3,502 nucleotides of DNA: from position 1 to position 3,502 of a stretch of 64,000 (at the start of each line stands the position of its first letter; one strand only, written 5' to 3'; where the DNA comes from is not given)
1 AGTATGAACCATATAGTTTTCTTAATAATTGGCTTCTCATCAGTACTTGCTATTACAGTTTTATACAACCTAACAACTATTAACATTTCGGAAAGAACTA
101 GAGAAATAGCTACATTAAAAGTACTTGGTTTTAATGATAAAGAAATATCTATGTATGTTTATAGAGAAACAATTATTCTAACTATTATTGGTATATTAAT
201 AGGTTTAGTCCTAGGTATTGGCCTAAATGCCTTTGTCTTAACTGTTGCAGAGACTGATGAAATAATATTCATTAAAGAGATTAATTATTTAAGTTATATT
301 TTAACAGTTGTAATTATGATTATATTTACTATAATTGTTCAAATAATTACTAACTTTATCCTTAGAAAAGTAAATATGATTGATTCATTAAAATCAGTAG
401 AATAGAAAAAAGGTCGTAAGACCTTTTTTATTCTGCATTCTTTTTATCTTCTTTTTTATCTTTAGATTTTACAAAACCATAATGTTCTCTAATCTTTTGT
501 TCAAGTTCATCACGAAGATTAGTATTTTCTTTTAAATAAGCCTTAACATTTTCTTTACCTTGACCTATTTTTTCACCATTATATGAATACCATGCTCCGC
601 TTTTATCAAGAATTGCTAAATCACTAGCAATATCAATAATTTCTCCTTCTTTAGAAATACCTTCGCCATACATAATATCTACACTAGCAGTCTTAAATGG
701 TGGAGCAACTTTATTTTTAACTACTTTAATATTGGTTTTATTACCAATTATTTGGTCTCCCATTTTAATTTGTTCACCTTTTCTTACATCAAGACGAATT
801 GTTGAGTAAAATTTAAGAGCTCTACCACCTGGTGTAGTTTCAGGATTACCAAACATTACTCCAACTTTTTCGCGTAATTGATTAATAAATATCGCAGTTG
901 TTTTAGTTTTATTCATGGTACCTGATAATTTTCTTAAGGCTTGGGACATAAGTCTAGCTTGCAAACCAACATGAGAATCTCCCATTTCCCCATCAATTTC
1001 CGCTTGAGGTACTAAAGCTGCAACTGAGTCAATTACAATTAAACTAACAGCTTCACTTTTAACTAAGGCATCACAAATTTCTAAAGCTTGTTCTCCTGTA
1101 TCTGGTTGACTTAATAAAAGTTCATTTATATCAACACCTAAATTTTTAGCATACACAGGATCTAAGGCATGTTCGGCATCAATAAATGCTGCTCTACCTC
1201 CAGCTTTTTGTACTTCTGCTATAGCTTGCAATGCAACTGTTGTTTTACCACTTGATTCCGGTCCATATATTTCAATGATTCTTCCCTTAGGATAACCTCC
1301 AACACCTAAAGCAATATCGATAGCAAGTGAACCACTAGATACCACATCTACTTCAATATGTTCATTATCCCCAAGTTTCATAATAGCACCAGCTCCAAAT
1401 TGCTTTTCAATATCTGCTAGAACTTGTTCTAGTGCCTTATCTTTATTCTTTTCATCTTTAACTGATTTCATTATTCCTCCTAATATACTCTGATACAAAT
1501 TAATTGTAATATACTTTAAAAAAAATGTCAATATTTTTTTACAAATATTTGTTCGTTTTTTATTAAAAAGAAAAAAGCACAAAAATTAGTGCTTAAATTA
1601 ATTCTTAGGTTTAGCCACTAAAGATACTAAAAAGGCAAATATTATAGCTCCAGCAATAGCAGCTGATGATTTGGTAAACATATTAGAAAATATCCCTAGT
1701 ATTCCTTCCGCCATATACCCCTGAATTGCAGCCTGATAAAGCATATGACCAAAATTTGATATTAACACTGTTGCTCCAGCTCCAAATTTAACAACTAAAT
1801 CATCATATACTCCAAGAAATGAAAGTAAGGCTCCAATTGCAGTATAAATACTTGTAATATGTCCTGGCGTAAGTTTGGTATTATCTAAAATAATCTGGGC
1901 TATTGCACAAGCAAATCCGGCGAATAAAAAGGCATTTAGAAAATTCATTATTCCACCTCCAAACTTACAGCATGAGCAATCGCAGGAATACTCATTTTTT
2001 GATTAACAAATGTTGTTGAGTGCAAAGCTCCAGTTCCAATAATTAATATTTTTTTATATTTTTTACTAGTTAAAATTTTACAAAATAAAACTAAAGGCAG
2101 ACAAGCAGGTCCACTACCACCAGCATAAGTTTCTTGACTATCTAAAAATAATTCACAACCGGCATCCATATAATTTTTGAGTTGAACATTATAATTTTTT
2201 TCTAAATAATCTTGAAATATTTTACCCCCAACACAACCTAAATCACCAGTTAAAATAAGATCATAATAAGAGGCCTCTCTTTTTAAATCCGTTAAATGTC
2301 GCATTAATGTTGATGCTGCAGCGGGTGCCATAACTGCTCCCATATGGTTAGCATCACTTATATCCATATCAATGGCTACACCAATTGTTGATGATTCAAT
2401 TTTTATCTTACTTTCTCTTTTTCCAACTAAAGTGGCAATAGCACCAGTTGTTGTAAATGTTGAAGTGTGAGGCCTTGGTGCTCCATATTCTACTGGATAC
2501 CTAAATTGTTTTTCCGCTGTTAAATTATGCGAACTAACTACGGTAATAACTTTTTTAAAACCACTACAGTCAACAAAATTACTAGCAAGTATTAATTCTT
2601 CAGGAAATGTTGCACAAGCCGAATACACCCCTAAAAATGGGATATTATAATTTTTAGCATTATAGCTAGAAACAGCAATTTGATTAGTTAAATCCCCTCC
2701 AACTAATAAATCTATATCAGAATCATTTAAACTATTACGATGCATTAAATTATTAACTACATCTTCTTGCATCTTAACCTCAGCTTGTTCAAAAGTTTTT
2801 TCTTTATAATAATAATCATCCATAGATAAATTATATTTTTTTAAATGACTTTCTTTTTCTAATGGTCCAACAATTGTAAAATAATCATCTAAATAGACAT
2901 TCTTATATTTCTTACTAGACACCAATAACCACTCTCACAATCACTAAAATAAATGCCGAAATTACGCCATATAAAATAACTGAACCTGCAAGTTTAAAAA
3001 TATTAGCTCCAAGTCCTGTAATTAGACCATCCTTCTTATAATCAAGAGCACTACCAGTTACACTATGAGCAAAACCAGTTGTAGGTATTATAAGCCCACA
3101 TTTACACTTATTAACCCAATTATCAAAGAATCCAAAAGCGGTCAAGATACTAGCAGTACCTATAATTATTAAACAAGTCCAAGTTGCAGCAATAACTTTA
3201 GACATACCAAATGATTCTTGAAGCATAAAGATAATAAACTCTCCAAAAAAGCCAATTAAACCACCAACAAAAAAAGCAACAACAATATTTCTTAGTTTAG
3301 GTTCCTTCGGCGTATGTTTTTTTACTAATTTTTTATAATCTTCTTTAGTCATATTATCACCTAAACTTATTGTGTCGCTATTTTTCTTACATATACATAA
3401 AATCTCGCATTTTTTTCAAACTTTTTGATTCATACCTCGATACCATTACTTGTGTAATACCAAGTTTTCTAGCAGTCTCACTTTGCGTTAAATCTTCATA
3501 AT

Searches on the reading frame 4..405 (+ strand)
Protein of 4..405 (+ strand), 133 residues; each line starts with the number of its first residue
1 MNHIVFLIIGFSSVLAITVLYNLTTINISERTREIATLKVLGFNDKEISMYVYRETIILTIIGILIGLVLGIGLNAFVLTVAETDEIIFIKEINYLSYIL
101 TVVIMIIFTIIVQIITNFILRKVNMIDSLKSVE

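Call 35: search_protein_families(library=pfam, proteins=[window:4-405:+], max_evalue=0.001)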
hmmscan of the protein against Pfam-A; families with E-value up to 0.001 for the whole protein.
window:4-405:+ (133 aa): 1 family
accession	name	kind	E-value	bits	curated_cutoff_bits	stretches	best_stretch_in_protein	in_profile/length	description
PF02687.27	FtsX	-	5.6e-18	65.6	25.5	1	7-123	2-118/120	FtsX-like permease C-terminal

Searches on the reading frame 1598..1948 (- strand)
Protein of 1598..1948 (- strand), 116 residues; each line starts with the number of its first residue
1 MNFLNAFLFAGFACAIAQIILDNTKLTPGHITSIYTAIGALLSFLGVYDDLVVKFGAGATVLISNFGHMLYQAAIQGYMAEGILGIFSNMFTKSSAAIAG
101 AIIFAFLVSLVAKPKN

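Call 3: search_protein_families(library=pfam, proteins=[window:1598-1948:-], max_evalue=1)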
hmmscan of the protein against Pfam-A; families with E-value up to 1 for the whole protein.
window:1598-1948:- (116 aa): 1 family
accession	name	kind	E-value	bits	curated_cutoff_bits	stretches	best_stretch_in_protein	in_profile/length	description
PF03862.18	SpoVAC_SpoVAEB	-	1.2e-24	87.3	25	1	2-111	1-117/117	SpoVAC/SpoVAEB sporulation membrane protein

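Call 4: search_protein_families(library=ncbifam, proteins=[window:1598-1948:-], max_evalue=1)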
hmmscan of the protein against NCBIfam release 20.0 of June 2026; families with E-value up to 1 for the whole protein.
window:1598-1948:- (116 aa): 3 families
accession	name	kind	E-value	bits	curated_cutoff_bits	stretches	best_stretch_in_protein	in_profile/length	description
TIGR02839.1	spore_V_AE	equivalog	8.7e-31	106.6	131.1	1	3-115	1-113/114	stage V sporulation protein AE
TIGR02838.1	spore_V_AC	equivalog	3.4e-10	39.8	164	1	2-112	19-137/141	stage V sporulation protein AC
NF009540.0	PRK12911.1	equivalog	0.073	10.3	1878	1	59-93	1016-1050/1403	bifunctional preprotein translocase subunit SecD/SecF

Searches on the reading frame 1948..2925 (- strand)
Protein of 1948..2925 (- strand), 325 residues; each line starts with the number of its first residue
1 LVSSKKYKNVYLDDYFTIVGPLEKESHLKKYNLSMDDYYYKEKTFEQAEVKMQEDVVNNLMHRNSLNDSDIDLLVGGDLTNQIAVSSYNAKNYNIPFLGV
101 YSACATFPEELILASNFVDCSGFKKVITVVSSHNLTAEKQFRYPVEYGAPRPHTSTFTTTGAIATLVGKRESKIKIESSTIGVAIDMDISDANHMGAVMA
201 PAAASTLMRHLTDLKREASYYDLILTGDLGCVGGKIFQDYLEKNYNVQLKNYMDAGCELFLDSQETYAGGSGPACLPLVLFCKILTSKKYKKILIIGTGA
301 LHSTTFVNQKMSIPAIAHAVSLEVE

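Call 3: search_protein_families(library=pfam, proteins=[window:1948-2925:-], max_evalue=1)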
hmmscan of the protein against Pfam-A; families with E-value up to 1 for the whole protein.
window:1948-2925:- (325 aa): 3 families
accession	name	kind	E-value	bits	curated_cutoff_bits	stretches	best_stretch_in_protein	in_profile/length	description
PF07451.17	SpoVAD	-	6.5e-107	357.5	22.1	1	9-323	10-329/329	Stage V sporulation protein AD (SpoVAD)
PF08545.16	ACP_syn_III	-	0.00031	21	24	1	102-178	5-73/80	3-Oxoacyl-[acyl-carrier-protein (ACP)] synthase III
PF24221.1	Fn3_nematode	-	0.081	13.2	27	1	115-199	7-88/127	Nematode fibronectin type-III domain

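Call 4: search_protein_families(library=ncbifam, proteins=[window:1948-2925:-], max_evalue=1)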
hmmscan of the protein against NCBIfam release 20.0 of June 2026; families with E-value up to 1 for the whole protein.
window:1948-2925:- (325 aa): 8 families
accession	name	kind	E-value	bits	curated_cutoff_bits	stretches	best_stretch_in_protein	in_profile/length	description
NF006160.0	PRK08304.1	subfamily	2.5e-109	365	402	1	8-324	14-335/337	stage V sporulation protein AD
TIGR02845.1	spore_V_AD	equivalog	8.5e-104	346.8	411.8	1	8-323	8-327/327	stage V sporulation protein AD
NF009069.0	PRK12404.1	subfamily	6e-95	318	442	1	17-324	21-333/338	stage V sporulation protein AD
TIGR00747.1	fabH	subfamily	0.00073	18.7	292.1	0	42-76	215-248/322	beta-ketoacyl-ACP synthase III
NF033476.1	tet_destruct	subfamily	0.02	13.9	550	1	50-136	129-214/386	tetracycline destructase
NF006829.0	PRK09352.1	subfamily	0.024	13.6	249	1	47-135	51-144/322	beta-ketoacyl-ACP synthase 3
NF005541.0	PRK07204.1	equivalog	0.028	13.8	402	1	91-203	102-206/329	beta-ketoacyl-ACP synthase III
TIGR01551.1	major_capsid_P2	equivalog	0.11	11.6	219.65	0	52-82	197-227/326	phage major capsid protein, P2 family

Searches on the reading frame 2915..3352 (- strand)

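Call 3: search_protein_families(library=pfam, proteins=[window:2915-3352:-], max_evalue=1)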
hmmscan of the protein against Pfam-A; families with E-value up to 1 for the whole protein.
window:2915-3352:- (145 aa): 3 families
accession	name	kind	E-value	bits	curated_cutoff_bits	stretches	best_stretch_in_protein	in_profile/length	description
PF03862.18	SpoVAC_SpoVAEB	-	1.6e-25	90.1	25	1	22-138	1-116/117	SpoVAC/SpoVAEB sporulation membrane protein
PF14184.11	YrvL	-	0.011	16.2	27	1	23-87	45-107/127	Regulatory protein YrvL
PF07332.16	Phage_holin_3_6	-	0.028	14.9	28.4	1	22-73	35-84/116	Putative Actinobacterial Holin-X, holin superfamily III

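Call 4: search_protein_families(library=ncbifam, proteins=[window:2915-3352:-], max_evalue=1)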
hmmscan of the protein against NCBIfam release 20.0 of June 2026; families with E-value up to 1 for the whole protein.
window:2915-3352:- (145 aa): 2 families
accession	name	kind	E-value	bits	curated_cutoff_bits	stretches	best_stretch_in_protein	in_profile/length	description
TIGR02838.1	spore_V_AC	equivalog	3.9e-38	130.4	164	1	4-143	1-140/141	stage V sporulation protein AC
TIGR02839.1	spore_V_AE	equivalog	2.5e-08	34.2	131.1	1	24-139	2-109/114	stage V sporulation protein AE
